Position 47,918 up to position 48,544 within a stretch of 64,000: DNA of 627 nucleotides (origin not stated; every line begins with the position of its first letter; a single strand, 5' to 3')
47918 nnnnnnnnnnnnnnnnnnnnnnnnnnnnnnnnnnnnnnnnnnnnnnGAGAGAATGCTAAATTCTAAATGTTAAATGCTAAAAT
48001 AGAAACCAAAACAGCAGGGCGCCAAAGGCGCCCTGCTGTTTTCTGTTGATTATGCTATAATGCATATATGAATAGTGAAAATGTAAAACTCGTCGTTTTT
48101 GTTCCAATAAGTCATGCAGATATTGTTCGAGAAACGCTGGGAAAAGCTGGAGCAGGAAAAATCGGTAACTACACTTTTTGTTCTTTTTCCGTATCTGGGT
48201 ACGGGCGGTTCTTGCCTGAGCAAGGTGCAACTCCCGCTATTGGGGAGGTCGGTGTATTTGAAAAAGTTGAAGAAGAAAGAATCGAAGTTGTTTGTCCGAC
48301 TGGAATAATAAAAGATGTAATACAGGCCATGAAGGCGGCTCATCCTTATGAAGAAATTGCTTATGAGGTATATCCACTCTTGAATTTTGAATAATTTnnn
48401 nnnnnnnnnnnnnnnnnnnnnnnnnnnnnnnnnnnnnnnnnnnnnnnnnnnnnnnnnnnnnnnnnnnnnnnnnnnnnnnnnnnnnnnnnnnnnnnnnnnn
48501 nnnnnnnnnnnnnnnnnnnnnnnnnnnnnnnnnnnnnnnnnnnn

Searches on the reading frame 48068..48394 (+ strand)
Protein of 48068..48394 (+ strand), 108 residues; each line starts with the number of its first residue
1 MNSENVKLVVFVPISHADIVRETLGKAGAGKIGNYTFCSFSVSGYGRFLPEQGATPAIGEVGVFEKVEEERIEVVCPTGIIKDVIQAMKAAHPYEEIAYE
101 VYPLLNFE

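Call 41: find_encoding_contigs(protein=window:48068-48394:+, flank=3000, max_places=5)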
Protein window:48068-48394:+ (108 aa): 1 contig read that carries it; 1 place shown.
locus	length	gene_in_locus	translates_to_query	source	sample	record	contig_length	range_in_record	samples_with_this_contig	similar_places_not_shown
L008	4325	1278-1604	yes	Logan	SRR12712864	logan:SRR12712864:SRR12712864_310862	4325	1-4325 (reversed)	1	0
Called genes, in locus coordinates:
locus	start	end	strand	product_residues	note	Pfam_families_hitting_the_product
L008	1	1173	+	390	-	?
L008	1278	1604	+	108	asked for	-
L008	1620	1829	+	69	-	PF00293:NUDIX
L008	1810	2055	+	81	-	-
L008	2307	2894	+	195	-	-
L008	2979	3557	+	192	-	PF00254:FKBP_C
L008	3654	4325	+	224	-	?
